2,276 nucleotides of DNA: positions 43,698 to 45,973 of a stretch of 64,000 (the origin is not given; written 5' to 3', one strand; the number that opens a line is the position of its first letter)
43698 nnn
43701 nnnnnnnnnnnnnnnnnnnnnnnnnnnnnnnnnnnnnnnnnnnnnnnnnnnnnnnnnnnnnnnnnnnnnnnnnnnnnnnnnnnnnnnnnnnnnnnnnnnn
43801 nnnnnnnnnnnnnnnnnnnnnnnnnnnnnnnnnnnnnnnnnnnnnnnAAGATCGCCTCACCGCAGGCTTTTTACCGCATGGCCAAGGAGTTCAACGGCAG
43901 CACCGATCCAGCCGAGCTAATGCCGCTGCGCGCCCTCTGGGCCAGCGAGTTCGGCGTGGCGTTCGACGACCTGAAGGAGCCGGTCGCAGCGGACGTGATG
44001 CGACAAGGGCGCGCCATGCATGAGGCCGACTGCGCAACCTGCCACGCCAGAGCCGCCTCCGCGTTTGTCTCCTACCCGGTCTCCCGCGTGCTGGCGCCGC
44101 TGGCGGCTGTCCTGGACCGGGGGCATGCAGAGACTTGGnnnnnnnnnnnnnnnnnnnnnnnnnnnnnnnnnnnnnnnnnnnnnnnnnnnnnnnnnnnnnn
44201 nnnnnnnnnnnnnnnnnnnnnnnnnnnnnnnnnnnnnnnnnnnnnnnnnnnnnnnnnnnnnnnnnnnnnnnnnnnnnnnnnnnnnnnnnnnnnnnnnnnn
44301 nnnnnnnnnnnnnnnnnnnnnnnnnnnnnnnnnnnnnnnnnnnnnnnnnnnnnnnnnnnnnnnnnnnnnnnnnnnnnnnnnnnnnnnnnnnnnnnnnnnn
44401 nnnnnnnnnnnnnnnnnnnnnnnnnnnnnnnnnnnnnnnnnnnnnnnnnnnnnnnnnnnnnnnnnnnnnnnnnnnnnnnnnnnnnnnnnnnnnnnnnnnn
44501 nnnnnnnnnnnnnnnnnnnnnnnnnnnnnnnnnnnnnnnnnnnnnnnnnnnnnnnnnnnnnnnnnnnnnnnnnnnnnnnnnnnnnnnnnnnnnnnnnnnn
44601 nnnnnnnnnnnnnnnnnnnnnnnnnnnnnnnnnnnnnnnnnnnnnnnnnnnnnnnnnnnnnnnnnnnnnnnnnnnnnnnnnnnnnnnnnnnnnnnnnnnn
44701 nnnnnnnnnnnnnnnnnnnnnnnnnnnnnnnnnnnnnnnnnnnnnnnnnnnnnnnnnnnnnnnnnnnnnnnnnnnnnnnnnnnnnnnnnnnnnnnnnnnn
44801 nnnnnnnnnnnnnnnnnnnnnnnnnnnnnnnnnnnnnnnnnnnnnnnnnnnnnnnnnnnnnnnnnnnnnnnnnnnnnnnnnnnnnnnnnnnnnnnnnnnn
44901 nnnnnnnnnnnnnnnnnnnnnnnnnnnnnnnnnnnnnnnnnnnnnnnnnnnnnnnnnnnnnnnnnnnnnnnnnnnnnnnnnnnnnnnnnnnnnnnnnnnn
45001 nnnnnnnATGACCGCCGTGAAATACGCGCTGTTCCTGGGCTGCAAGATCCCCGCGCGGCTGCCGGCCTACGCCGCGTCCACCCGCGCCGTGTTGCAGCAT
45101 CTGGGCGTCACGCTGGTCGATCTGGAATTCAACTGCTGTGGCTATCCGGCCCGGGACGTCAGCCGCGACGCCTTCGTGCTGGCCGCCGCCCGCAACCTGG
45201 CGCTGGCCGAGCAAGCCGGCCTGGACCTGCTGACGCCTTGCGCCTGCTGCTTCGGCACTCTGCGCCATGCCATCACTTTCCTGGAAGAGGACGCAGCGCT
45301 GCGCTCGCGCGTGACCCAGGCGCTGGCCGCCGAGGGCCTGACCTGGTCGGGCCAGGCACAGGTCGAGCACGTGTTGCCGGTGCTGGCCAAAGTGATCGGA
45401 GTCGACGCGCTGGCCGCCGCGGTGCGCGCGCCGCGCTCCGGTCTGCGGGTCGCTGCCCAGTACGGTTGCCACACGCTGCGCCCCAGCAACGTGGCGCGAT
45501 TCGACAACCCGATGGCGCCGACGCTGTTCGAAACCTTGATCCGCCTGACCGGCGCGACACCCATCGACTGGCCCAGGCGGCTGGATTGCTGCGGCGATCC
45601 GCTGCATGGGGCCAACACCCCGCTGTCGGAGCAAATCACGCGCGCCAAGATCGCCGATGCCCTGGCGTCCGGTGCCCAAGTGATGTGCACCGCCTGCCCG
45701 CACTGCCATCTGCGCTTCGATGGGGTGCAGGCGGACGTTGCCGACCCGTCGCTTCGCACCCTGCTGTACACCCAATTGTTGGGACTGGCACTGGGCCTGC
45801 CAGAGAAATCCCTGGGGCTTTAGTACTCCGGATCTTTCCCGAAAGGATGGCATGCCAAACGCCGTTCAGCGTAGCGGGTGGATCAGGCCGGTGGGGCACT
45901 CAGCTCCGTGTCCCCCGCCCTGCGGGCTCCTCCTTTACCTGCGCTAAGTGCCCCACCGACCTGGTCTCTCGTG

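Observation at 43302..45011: Unusual single-chain architecture: NarI-like heme-b helices, heme-c loop and four [4Fe-4S] motifs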

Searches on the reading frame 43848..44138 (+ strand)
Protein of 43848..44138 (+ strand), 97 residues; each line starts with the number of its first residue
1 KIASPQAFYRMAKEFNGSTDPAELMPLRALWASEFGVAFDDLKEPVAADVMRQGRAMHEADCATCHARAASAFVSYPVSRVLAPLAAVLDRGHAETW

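Call 64: search_solved_structures(query=A4, max_evalue=10, show_alignments=4)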
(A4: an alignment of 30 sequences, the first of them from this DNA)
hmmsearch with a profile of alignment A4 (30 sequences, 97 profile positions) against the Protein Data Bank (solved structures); distinct sequences matched with E-value up to 10: 75 (the best 60 are shown).
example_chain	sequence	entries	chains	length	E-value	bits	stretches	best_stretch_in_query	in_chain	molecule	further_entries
3vrd_A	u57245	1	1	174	0.00026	24.4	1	42-69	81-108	Flavocytochrome c heme subunit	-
6xkx_p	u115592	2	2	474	0.00077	22.9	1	43-74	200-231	Cbb3-type cytochrome c oxidase subunit CcoP,Cytochrome c-type cyt cy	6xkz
9wcx_U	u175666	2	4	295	0.00078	22.8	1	46-68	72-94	Cytochrome bc1 complex cytochrome c subunit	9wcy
6hwh_M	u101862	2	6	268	0.0017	21.8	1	44-68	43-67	Cytochrome bc1 complex cytochrome c subunit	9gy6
8snh_G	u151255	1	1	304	0.0018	21.7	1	47-70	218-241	Cbb3-type cytochrome c oxidase subunit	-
8ovc_O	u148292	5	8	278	0.0018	21.7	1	44-68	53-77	Cytochrome bc1 complex cytochrome c subunit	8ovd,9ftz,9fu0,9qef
6xkw_p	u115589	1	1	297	0.0021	21.5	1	43-74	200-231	Cbb3-type cytochrome c oxidase subunit CcoP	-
6adq_C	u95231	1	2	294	0.0021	21.4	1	44-68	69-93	Cytochrome bc1 complex cytochrome c subunit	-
1fcd_C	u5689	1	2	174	0.0024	21.3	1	40-68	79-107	FLAVOCYTOCHROME C SULFIDE DEHYDROGENASE (CYTOCHROME SUBUNIT)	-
9g83_v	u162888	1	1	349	0.0025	21.2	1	45-69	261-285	Cbb3-type cytochrome c oxidase subunit CcoP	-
3mk7_C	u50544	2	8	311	0.0036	20.7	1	48-79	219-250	Cytochrome c oxidase, cbb3-type, subunit P | Cbb3-type cytochrome c oxidase subunit CcoP1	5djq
7rh5_O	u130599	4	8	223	0.0046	20.4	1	49-68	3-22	Cytochrome bc1 complex cytochrome c subunit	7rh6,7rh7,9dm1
8hcr_C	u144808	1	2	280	0.0047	20.3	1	44-68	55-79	Cytochrome bc1 complex cytochrome c subunit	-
7e1v_O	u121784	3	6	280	0.0047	20.3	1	44-68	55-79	Cytochrome bc1 complex cytochrome c subunit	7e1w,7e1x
7q21_C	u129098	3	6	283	0.016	18.6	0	43-67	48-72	Cytochrome bc1 complex cytochrome c subunit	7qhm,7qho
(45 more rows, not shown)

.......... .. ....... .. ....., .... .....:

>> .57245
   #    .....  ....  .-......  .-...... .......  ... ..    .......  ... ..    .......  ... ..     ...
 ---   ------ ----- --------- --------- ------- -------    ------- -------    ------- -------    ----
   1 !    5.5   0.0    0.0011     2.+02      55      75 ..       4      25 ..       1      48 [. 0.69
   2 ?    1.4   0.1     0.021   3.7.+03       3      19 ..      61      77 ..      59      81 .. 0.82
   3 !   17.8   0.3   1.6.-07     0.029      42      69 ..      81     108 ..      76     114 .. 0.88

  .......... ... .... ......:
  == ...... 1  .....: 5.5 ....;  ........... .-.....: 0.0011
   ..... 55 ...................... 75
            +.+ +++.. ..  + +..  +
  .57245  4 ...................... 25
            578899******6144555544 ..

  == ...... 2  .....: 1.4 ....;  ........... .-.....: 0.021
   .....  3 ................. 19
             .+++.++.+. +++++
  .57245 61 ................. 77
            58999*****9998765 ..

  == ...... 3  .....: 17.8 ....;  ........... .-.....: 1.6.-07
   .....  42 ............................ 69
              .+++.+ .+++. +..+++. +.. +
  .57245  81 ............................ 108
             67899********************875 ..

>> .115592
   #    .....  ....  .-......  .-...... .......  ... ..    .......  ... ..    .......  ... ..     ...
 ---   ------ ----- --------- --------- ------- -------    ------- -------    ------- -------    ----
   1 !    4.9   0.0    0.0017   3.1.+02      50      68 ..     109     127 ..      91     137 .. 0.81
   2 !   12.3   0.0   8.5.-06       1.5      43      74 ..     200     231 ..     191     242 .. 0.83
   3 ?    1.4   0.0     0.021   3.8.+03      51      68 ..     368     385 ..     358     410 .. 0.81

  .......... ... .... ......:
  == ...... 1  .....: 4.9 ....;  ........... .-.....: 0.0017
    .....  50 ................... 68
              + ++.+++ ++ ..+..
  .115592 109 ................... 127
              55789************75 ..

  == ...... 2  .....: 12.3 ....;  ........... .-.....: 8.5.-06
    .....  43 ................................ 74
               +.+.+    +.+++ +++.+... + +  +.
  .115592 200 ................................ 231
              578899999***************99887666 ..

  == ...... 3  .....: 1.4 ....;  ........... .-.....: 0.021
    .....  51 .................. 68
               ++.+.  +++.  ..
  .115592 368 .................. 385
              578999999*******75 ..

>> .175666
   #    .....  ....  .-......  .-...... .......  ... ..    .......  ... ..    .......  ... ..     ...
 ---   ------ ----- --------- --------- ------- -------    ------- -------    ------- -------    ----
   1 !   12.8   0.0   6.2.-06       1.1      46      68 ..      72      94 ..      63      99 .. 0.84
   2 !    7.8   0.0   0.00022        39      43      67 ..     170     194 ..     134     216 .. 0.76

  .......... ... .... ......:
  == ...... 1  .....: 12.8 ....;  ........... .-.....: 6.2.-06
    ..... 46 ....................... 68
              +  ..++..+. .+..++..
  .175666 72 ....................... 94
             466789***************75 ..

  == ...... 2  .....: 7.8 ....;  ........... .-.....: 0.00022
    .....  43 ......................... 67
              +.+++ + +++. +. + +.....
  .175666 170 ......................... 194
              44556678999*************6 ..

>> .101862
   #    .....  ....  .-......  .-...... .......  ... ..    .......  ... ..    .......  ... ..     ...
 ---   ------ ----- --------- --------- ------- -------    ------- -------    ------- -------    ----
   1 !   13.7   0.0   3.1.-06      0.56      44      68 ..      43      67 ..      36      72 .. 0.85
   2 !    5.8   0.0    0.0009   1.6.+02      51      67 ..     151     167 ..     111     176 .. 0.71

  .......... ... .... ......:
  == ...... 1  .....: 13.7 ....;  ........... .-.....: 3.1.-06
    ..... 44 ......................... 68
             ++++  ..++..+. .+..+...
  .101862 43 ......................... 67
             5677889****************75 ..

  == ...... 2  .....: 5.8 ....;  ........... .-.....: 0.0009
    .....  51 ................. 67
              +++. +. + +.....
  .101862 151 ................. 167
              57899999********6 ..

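Call 65: search_protein_families(library=pfam, alignment_id=A4, max_evalue=10)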
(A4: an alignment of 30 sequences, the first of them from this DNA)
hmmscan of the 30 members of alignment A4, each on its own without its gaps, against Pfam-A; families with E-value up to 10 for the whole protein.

A. member 1, seq(97 aa): 3 families
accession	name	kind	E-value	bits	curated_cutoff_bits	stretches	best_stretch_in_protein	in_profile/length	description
PF13442.11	Cytochrome_CBB3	-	0.012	16.3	27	1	51-70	3-22/68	Cytochrome C oxidase, cbb3-type, subunit III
PF09086.16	DUF1924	-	0.13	13.1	22.5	1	54-88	21-56/96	Domain of unknown function (DUF1924)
PF06677.18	Auto_anti-p27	-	0.2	12.2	24.1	1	47-66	3-22/40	Sjogren's syndrome/scleroderma autoantigen 1 (Autoantigen p27)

B. families by the number of members that match (of 30 scanned): 22 families
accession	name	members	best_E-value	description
PF13442.11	Cytochrome_CBB3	20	0.0014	Cytochrome C oxidase, cbb3-type, subunit III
PF09086.16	DUF1924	9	0.014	Domain of unknown function (DUF1924)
PF00034.26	Cytochrom_C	7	0.031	Cytochrome c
PF11845.13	Tll0287-like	6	0.025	Tll0287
PF02167.20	Cytochrom_C1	4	0.16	Cytochrome C1 family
PF06677.18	Auto_anti-p27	2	0.14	Sjogren's syndrome/scleroderma autoantigen 1 (Autoantigen p27)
PF09699.15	Paired_CXXCH_1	1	0.038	Doubled CXXCH motif (Paired_CXXCH_1)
PF22337.1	Phage_fiber_rpt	1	0.044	Phage tail fiber repeats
PF22678.1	Cytochrom_c_NrfB-like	1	0.061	Cytochrome c-type protein NrfB-like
PF10367.15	zf-Vps39_C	1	0.086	Vacuolar sorting protein 39 C-terminal zinc finger domain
PF07157.17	DNA_circ_N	1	0.095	DNA circularisation protein N-terminus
PF21342.2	SoxA-TsdA_cyt-c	1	0.12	SoxA/TsdA, cytochrome c domain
PF10370.14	Rv2993c-like_N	1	0.13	Rv2993c-like, N-terminal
PF15919.11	HicB_lk_antitox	1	0.13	HicB_like antitoxin of bacterial toxin-antitoxin system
PF22113.1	Mtrc-MtrF_II-IV_dom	1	0.14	Outer membrane cytochrome MtrC/MtrF-like, domains II/IV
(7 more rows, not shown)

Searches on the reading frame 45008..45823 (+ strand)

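Call 3: search_protein_families(library=pfam, proteins=[window:45008-45823:+], max_evalue=0.01)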
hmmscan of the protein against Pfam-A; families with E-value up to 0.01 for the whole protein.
window:45008-45823:+ (271 aa): 1 family
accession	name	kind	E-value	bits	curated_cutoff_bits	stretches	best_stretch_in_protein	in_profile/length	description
PF02754.22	CCG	-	2.2e-23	82.6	20.6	2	148-237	1-84/85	Cysteine-rich domain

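Call 4: search_protein_families(library=ncbifam, proteins=[window:45008-45823:+], max_evalue=0.01)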
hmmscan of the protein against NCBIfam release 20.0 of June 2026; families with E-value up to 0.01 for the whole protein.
window:45008-45823:+ (271 aa): 7 families
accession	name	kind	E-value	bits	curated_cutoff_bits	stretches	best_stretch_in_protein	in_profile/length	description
TIGR03288.1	CoB_CoM_SS_B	equivalog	6.2e-57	193.1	345.15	1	5-270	1-275/290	CoB--CoM heterodisulfide reductase subunit B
NF042965.1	MFR_anch_SdhE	equivalog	1.6e-43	149.3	500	1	5-271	2-271/282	8-methylmenaquinol:fumarate reductase membrane anchor subunit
NF041780.1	hetero_SS_HdrB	equivalog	1.8e-20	73.5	450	1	7-245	7-259/304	ferredoxin:CoB-CoM heterodisulfide reductase subunit HdrB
NF045670.1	quin_L_LdhH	equivalog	1.5e-13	50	800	1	4-240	467-688/706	L-lactate dehydrogenase (quinone) large subunit LdhH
NF004898.0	PRK06259.1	equivalog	3.5e-07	29.2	385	1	4-237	262-463/488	fumarate reductase (CoM/CoB) subunit TfrB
NF045663.1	diclust_near_Sec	equivalog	1.1e-06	27.1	530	1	3-89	419-507/759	pyridine nucleotide-disulfide oxidoreductase/dicluster-binding protein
NF008369.0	PRK11168.1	equivalog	0.00085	18.3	278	1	6-90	169-257/401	anaerobic glycerol-3-phosphate dehydrogenase subunit C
